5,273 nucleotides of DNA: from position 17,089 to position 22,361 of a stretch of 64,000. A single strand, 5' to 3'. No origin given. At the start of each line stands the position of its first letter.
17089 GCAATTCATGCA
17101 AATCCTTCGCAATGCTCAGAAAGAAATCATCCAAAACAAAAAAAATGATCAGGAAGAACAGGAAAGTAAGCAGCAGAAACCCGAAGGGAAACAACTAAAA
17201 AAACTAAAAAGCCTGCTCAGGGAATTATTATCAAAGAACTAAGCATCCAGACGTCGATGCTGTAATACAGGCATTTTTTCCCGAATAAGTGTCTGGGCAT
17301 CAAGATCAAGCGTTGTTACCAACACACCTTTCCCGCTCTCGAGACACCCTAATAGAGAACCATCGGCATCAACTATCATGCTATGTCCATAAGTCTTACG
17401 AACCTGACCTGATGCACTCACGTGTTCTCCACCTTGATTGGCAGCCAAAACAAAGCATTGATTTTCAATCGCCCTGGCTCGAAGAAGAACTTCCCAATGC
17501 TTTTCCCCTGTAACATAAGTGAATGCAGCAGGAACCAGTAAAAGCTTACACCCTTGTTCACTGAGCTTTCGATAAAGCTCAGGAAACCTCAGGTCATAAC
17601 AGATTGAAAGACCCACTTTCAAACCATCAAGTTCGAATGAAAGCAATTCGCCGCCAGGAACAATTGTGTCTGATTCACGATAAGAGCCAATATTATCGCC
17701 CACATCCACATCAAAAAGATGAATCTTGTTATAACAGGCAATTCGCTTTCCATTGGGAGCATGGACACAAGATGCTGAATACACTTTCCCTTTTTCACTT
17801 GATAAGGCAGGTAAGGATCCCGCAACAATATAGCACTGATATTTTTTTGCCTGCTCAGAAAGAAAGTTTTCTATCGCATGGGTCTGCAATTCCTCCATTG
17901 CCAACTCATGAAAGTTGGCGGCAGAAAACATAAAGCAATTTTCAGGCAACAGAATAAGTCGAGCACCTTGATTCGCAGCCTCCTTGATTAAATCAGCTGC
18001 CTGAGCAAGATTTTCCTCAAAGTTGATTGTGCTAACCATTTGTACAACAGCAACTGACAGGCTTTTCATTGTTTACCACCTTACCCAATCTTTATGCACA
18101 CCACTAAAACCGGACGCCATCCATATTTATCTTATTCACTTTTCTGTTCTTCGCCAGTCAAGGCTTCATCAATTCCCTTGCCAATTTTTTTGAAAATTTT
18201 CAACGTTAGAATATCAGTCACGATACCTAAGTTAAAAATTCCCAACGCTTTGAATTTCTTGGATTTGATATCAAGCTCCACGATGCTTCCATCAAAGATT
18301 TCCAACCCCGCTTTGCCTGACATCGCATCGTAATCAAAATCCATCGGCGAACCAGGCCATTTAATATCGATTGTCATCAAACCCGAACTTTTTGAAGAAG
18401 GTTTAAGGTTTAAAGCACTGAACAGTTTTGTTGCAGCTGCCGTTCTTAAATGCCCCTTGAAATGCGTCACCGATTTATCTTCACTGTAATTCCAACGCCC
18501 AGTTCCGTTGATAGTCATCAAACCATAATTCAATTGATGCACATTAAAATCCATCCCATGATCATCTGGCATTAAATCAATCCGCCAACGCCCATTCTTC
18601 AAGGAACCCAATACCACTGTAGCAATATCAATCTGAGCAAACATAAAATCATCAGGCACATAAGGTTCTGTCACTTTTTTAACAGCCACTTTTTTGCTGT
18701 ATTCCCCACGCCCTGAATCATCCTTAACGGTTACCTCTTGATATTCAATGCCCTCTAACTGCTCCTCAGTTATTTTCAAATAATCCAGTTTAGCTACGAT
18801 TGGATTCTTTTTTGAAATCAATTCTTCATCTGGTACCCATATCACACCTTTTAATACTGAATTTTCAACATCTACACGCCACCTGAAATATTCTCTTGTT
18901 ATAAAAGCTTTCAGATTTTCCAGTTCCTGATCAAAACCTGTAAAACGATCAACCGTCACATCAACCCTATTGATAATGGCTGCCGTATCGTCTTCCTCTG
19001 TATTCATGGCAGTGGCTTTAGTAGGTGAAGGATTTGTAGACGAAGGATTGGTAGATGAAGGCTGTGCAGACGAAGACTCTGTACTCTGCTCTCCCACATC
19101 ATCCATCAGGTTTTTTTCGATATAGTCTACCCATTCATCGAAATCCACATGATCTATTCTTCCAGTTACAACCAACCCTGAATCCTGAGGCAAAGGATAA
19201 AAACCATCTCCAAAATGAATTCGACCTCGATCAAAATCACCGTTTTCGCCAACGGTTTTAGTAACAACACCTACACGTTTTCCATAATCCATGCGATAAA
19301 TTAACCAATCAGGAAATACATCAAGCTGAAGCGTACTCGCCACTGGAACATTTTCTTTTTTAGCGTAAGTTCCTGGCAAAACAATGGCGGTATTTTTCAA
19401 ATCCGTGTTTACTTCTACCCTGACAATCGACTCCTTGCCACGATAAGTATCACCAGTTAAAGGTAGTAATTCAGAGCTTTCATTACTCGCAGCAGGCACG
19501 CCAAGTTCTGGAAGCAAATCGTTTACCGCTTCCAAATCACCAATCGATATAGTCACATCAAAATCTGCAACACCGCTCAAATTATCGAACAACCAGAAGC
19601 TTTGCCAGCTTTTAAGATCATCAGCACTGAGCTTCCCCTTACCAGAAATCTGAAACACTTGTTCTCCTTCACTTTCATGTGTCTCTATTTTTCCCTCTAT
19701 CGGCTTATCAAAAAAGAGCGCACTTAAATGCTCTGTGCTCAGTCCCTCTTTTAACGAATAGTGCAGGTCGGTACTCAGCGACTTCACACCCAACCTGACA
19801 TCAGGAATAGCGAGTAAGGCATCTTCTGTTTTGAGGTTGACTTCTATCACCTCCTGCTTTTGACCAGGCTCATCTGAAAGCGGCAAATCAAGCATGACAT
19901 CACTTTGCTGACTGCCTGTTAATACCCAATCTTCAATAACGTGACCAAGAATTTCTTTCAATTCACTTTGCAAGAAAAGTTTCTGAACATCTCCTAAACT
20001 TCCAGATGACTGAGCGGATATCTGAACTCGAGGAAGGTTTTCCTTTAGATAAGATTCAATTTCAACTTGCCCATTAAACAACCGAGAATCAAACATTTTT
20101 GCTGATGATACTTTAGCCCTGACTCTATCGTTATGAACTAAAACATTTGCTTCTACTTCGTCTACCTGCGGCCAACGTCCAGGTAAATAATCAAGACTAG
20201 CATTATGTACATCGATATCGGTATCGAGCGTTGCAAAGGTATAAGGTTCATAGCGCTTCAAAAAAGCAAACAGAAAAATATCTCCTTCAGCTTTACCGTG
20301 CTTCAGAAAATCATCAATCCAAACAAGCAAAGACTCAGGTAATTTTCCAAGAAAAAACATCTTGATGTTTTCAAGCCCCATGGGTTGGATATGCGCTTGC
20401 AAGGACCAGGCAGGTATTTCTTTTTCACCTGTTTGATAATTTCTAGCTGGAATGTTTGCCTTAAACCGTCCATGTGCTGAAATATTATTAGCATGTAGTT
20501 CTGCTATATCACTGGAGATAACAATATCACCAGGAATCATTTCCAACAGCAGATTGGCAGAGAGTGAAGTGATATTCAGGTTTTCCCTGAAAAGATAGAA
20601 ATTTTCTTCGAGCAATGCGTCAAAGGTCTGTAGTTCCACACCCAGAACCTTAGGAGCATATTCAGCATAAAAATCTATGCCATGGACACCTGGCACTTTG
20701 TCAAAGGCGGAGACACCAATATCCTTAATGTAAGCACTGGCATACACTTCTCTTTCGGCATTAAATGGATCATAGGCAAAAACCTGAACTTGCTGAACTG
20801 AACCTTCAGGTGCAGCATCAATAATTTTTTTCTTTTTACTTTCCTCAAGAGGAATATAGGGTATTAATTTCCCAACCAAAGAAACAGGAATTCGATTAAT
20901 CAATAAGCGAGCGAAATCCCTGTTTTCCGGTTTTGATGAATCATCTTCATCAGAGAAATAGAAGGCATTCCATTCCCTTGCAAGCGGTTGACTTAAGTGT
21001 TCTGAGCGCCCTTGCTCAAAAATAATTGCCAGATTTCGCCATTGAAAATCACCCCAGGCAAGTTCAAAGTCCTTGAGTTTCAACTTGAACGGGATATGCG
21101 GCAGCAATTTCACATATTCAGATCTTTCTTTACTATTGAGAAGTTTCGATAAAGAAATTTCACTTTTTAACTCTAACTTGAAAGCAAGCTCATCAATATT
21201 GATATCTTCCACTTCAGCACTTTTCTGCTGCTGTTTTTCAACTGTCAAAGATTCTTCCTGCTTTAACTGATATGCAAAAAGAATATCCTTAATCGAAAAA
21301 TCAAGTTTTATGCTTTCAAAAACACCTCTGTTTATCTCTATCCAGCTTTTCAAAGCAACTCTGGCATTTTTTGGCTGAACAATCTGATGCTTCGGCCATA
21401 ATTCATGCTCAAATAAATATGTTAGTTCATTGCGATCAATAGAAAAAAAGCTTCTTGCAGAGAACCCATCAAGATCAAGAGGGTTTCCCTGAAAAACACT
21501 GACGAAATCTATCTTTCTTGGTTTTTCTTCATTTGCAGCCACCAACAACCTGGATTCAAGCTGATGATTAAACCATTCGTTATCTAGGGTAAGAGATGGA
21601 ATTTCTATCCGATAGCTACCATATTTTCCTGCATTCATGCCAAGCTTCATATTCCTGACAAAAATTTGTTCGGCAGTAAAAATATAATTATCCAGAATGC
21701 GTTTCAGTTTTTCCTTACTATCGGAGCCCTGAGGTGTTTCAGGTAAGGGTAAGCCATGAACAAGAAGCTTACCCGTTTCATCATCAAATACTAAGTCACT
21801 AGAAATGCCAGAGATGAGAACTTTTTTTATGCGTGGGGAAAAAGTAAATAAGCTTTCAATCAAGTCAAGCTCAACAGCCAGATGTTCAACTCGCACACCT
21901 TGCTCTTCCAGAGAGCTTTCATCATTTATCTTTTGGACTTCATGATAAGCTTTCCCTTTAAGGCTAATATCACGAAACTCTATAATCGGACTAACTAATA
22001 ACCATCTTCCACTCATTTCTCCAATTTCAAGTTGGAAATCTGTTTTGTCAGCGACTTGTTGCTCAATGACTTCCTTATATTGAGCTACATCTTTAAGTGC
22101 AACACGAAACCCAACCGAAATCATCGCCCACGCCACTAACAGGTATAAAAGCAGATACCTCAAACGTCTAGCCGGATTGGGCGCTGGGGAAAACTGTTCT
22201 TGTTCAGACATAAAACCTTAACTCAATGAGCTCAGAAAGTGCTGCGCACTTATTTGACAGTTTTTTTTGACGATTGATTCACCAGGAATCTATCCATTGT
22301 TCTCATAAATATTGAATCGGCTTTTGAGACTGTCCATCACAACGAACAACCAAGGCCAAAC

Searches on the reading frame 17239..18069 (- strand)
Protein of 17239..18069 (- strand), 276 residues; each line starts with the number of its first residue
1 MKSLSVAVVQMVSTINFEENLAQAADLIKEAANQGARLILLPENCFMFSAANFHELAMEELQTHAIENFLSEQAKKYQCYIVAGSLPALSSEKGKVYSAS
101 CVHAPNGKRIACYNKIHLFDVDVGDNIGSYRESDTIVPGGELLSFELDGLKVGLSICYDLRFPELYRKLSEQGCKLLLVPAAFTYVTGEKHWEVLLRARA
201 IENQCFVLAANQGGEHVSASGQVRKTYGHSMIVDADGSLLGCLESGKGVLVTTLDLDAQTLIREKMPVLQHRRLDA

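Call 84: search_protein_families(library=pfam, proteins=[window:17239-18069:-], max_evalue=0.001)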
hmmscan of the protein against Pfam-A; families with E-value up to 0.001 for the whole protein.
window:17239-18069:- (276 aa): 1 family
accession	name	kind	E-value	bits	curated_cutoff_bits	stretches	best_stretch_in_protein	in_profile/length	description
PF00795.27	CN_hydrolase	-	6.8e-56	189.9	23.2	1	6-258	2-250/256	Carbon-nitrogen hydrolase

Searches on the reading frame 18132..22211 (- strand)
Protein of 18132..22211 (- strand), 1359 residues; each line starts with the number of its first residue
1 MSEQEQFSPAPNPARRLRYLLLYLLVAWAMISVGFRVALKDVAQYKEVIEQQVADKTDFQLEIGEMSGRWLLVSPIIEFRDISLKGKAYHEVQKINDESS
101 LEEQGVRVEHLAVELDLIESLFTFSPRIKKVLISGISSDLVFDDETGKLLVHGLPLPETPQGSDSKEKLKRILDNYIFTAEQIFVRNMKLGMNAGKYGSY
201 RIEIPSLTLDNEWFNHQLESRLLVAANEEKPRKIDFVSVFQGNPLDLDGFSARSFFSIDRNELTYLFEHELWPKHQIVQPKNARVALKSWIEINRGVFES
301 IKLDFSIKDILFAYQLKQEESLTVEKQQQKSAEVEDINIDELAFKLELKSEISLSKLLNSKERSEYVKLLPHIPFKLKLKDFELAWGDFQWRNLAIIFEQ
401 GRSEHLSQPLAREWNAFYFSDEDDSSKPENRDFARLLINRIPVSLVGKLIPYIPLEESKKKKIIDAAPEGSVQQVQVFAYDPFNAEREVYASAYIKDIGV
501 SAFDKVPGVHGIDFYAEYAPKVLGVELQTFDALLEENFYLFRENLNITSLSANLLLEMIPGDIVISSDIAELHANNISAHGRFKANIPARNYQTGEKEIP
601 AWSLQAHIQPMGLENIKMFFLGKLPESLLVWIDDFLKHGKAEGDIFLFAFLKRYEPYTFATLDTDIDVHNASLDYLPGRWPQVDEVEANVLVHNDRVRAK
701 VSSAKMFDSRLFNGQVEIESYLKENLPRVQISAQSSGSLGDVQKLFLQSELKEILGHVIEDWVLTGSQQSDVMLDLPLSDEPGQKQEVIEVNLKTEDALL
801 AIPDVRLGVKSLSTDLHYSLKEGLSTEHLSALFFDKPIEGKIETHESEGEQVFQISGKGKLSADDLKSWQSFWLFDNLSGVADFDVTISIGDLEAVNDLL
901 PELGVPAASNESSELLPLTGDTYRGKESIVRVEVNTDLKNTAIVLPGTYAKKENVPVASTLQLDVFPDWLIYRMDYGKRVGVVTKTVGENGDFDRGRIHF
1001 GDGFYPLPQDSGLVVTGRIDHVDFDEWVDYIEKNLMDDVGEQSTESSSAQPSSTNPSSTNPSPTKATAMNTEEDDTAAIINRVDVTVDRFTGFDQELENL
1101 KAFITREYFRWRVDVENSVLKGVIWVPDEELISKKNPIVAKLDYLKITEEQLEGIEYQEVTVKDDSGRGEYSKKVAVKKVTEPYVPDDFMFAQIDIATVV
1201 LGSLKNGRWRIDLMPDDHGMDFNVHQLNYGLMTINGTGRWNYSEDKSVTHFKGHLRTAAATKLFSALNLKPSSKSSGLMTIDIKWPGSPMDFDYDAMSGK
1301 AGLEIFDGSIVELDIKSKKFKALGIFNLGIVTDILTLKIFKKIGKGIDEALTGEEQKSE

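Call 58: search_protein_families(library=pfam, proteins=[window:18132-22211:-], max_evalue=0.001)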
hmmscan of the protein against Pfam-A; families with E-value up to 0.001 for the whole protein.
window:18132-22211:- (1359 aa): 1 family
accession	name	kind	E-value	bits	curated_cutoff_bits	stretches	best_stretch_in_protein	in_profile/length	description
PF13116.12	YhdP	-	6.4e-107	359.3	46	1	16-1338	10-1112/1224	YhdP protein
